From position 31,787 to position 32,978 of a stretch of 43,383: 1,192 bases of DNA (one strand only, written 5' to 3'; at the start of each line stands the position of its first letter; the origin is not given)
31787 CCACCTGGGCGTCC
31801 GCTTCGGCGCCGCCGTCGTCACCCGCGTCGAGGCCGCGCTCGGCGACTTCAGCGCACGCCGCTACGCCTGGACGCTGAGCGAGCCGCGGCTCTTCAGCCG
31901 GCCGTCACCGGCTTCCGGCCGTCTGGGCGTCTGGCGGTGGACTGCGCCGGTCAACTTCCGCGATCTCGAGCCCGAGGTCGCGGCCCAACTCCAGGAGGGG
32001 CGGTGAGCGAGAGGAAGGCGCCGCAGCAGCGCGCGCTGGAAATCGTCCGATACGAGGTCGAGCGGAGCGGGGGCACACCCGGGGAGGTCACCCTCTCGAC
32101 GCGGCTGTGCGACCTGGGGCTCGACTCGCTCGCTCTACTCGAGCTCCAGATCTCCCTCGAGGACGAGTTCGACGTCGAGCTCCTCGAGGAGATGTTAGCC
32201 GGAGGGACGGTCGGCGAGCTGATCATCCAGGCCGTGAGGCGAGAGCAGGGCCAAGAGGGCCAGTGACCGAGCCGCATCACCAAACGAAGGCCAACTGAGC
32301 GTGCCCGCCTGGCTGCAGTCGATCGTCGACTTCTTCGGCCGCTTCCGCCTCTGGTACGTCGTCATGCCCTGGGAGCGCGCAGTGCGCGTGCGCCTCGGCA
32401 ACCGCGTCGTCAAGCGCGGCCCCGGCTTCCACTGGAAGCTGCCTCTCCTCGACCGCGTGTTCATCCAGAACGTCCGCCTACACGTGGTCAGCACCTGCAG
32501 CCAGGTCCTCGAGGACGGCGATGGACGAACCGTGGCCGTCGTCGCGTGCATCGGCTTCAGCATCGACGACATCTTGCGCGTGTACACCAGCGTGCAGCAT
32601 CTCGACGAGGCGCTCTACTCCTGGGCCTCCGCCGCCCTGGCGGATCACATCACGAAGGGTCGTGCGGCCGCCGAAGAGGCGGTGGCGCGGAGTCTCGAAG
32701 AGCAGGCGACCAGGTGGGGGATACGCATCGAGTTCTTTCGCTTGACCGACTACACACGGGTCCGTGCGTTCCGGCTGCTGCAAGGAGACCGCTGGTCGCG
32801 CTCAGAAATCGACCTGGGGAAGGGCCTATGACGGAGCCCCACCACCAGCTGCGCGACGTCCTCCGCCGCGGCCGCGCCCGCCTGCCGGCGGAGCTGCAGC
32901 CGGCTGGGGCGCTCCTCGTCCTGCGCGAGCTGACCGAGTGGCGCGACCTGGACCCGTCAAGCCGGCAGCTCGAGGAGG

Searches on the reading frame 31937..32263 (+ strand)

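Call 13: search_protein_families(library=pfam, proteins=[window:31937-32263:+], max_evalue=0.01)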
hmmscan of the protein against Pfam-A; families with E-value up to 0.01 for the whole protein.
window:31937-32263:+ (109 aa): 1 family
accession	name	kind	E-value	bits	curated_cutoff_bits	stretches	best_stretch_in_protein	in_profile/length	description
PF00550.31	PP-binding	-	2.8e-08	34.3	20.8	1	48-96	15-64/67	Phosphopantetheine attachment site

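Call 14: search_protein_families(library=phrogs, proteins=[window:31937-32263:+], max_evalue=0.001)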
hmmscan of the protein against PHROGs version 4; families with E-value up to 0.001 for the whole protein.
window:31937-32263:+ (109 aa): 2 families
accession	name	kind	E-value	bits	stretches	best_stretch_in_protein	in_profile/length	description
phrog_5934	-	moron, auxiliary metabolic gene and host takeover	5.6e-06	27.4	1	40-88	23-72/93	acyl carrier protein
phrog_14581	-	unknown function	0.00013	22.9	1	59-96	38-76/85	-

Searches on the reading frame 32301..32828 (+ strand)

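Call 13: search_protein_families(library=pfam, proteins=[window:32301-32828:+], max_evalue=0.01)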
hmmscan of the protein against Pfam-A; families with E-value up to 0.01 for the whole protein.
window:32301-32828:+ (176 aa): 1 family
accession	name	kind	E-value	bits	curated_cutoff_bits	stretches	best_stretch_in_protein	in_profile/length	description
PF01145.31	Band_7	-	8.2e-14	52.5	23.6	1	20-151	2-145/176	SPFH domain / Band 7 family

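Call 14: search_protein_families(library=phrogs, proteins=[window:32301-32828:+], max_evalue=0.001)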
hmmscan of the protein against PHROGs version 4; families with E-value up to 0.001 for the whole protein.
window:32301-32828:+ (176 aa): 0 families
